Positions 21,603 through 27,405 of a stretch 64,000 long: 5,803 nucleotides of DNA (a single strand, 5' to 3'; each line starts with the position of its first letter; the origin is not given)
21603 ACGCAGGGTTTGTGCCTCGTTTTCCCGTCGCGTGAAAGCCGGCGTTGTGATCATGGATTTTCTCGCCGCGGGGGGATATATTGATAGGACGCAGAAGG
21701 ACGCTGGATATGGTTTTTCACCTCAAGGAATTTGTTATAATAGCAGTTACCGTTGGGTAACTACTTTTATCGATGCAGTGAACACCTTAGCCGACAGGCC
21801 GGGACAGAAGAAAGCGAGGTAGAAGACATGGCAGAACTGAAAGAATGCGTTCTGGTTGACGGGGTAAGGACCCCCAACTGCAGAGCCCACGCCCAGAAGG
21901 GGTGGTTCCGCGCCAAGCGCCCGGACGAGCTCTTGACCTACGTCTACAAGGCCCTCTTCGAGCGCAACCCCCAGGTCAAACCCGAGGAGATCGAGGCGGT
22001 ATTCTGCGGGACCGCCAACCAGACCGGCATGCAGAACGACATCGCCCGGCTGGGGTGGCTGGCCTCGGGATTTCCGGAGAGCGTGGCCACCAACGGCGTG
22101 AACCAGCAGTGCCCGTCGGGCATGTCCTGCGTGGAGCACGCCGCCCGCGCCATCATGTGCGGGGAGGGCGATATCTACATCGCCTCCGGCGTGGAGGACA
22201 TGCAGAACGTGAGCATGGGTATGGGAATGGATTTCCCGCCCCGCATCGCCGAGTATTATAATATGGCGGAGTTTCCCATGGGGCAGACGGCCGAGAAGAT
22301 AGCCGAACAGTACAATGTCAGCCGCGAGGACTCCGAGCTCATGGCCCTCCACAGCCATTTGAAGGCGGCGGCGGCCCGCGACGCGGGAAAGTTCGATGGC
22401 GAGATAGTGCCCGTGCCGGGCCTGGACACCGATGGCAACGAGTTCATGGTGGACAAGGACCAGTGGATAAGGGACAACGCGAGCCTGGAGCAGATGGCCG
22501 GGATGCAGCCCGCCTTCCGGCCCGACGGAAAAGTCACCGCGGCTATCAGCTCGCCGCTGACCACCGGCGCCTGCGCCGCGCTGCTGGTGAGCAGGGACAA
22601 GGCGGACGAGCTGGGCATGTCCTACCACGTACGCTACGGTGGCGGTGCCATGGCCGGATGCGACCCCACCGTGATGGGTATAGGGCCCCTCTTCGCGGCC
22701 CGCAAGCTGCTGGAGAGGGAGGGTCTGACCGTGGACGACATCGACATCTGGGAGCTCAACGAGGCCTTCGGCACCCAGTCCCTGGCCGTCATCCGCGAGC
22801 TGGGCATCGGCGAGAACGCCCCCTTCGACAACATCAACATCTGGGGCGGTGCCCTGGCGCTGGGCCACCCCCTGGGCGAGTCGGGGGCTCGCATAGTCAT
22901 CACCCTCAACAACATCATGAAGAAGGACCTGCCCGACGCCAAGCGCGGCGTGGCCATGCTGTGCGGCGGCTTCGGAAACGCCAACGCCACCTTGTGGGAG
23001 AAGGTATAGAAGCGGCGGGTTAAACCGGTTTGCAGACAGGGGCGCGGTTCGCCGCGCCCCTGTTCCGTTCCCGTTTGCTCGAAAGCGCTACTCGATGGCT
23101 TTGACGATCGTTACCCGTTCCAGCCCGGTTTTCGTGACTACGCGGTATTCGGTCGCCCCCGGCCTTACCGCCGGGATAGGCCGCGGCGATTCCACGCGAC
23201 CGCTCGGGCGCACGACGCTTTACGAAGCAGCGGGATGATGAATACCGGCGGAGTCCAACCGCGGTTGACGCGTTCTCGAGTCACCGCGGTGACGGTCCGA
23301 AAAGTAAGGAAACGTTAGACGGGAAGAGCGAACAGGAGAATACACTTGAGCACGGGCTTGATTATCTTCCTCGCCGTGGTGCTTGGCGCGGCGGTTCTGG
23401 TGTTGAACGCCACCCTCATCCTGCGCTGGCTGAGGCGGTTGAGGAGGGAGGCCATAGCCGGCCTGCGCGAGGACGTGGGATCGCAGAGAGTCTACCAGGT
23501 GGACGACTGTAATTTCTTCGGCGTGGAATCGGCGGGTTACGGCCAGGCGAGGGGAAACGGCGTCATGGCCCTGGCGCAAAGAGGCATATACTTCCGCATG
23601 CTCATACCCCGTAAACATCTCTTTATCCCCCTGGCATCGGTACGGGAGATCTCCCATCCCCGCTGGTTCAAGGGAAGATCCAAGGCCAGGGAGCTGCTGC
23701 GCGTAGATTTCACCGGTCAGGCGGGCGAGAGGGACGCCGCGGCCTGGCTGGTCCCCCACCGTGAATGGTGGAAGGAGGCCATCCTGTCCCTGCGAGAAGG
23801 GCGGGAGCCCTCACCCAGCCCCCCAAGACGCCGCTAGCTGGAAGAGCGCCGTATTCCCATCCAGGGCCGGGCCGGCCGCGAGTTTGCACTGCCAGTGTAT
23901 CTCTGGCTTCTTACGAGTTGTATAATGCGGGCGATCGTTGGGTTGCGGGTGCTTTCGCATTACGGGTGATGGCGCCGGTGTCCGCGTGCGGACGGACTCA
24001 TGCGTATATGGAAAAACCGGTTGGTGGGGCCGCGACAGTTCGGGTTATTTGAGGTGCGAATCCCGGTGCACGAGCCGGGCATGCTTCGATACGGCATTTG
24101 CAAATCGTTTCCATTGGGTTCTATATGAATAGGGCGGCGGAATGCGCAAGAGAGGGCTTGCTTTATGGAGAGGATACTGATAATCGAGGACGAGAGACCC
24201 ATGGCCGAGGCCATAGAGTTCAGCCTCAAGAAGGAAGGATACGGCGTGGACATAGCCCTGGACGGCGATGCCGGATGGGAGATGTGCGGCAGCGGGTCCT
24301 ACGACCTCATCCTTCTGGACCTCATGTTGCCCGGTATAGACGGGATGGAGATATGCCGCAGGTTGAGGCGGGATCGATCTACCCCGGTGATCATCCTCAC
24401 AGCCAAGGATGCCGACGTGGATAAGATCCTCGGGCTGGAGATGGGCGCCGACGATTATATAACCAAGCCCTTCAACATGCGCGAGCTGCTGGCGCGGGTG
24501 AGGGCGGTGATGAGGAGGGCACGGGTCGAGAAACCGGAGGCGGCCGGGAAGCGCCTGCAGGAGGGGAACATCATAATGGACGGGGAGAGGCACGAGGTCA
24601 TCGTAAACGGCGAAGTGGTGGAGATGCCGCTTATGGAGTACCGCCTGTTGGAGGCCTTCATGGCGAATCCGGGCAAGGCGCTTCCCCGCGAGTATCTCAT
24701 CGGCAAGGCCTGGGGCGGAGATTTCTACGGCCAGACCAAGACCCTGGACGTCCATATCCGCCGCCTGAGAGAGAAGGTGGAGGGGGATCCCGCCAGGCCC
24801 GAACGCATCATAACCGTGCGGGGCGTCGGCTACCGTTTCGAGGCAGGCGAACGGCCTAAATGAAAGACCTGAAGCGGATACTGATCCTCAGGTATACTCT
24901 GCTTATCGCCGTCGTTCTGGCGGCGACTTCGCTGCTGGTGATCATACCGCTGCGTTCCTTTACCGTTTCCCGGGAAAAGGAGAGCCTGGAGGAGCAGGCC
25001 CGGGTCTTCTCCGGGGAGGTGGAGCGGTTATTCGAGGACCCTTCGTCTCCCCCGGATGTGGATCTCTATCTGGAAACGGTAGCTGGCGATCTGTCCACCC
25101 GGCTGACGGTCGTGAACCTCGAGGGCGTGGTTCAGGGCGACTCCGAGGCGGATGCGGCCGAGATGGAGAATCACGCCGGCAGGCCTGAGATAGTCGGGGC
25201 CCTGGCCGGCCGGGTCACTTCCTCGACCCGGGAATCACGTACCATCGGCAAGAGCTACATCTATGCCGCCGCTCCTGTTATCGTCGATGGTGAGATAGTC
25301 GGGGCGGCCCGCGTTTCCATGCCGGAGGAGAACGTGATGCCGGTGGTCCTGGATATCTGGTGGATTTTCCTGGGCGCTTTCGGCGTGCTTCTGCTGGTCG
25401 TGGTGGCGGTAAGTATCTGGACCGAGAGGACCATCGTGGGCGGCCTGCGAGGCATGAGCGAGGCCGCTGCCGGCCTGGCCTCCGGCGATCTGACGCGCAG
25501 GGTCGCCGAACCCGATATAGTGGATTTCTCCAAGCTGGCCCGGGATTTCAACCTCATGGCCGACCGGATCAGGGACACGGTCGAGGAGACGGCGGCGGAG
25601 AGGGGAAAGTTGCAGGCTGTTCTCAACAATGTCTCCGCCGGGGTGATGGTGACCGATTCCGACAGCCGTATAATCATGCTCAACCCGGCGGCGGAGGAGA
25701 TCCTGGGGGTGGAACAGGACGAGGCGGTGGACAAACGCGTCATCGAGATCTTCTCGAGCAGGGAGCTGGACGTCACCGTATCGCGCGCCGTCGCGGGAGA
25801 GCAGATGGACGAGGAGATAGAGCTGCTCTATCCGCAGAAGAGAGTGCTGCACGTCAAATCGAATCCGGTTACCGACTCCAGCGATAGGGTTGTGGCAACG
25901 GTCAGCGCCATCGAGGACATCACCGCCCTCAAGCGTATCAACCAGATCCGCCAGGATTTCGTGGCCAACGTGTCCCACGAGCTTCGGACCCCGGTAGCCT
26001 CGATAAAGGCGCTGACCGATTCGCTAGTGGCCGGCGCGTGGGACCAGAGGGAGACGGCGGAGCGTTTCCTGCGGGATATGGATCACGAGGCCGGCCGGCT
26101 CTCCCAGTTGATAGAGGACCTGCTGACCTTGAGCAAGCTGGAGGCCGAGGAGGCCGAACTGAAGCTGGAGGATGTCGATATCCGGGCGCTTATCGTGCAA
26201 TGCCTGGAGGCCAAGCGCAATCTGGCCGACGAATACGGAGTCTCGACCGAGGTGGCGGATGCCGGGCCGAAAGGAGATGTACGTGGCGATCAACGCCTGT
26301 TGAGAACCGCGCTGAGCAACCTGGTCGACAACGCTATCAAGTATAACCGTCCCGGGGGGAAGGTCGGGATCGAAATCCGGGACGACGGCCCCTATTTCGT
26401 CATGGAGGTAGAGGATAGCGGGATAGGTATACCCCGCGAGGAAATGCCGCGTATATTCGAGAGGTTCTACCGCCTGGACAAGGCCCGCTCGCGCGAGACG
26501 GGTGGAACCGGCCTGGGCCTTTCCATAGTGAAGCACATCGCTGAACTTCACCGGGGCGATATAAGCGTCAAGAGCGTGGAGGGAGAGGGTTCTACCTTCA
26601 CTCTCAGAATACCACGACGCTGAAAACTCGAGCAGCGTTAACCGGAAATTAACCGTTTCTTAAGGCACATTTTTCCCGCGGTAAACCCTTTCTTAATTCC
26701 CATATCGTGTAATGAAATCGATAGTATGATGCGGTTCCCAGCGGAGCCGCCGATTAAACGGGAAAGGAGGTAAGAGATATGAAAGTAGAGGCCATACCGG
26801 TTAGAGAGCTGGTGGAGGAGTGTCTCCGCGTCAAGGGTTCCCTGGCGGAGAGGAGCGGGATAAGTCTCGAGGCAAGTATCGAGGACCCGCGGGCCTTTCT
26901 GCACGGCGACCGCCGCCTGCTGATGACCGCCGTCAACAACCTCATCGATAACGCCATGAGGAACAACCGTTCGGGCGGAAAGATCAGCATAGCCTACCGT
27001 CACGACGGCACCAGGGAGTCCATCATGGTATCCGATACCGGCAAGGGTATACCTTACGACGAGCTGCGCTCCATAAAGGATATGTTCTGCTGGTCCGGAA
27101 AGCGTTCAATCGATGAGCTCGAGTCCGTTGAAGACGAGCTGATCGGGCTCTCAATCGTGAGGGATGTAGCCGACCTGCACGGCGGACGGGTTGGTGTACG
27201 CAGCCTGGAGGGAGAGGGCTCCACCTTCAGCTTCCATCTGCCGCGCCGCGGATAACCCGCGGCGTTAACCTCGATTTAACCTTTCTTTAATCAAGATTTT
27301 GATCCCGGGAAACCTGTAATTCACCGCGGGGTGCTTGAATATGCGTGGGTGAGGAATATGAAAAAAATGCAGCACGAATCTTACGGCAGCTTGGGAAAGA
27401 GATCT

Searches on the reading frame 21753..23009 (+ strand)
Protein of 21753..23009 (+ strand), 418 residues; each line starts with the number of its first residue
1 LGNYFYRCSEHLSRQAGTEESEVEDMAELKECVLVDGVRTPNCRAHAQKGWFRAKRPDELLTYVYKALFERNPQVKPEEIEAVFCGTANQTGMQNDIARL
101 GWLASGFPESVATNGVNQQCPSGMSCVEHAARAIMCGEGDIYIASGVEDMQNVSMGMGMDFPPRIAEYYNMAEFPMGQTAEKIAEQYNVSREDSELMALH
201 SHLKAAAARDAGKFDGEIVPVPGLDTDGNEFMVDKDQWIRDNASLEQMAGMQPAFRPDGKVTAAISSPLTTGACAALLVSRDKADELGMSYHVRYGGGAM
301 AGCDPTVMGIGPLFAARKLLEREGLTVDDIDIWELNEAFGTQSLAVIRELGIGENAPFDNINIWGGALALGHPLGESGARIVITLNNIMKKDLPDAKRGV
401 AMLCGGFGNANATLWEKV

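Call 18: search_protein_families(library=pfam, proteins=[window:21753-23009:+], max_evalue=0.001)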
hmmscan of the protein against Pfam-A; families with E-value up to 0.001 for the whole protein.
window:21753-23009:+ (418 aa): 2 families
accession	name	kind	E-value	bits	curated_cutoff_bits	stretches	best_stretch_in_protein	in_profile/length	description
PF00108.29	Thiolase_N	-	4.2e-57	193.9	26.4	1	33-282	2-260/260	Thiolase, N-terminal domain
PF02803.24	Thiolase_C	-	2.4e-37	127.7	27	1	298-416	10-122/123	Thiolase, C-terminal domain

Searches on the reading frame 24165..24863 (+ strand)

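Call 18: search_protein_families(library=pfam, proteins=[window:24165-24863:+], max_evalue=0.001)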
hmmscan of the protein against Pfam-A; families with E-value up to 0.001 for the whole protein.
window:24165-24863:+ (232 aa): 2 families
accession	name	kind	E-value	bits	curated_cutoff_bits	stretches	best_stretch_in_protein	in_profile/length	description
PF00072.30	Response_reg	-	2e-30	105.7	30.2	1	4-113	1-111/111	Response regulator receiver domain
PF00486.34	Trans_reg_C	-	1.3e-24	86.5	26.2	1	150-225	2-77/77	Transcriptional regulatory protein, C terminal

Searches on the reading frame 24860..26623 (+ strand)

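Call 18: search_protein_families(library=pfam, proteins=[window:24860-26623:+], max_evalue=0.001)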
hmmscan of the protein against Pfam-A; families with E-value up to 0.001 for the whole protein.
window:24860-26623:+ (587 aa): 10 families
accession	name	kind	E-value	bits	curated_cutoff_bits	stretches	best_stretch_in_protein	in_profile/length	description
PF02518.31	HATPase_c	-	4.1e-34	117.8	26.4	1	476-586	1-109/111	Histidine kinase-, DNA gyrase B-, and HSP90-like ATPase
PF00512.31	HisKA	-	9.4e-18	64.5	26.9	1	364-430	2-66/66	His Kinase A (phospho-acceptor) domain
PF08448.16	PAS_4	-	6.7e-11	42.8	23.1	1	255-359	1-110/110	PAS fold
PF13188.13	PAS_8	-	1.8e-09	37.6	21.8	1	250-300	2-52/65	PAS domain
PF00989.32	PAS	-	5.4e-09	36.5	22.6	1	250-354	2-113/113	PAS fold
PF13426.13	PAS_9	-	8e-09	36.2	27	1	260-356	2-103/103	PAS domain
PF00672.30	HAMP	-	2.7e-07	31.3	25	1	189-239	3-53/53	HAMP domain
PF13581.12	HATPase_c_2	-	2.4e-05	24.8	27.4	1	480-583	31-126/127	Histidine kinase-like ATPase domain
PF12860.13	PAS_7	-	5.1e-05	23.8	27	1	255-360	1-113/115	PAS fold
PF16736.11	sCache_like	-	6.2e-05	23.7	27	1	71-154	36-116/117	Single Cache-like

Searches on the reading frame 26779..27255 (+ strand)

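Call 18: search_protein_families(library=pfam, proteins=[window:26779-27255:+], max_evalue=0.001)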
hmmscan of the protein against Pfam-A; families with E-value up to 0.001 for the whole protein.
window:26779-27255:+ (158 aa): 2 families
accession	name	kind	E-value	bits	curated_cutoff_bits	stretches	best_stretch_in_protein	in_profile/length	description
PF02518.31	HATPase_c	-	1e-20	74.6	26.4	1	43-157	1-110/111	Histidine kinase-, DNA gyrase B-, and HSP90-like ATPase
PF13589.12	HATPase_c_3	-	7e-05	23.3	25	1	49-98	4-52/137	Histidine kinase-, DNA gyrase B-, and HSP90-like ATPase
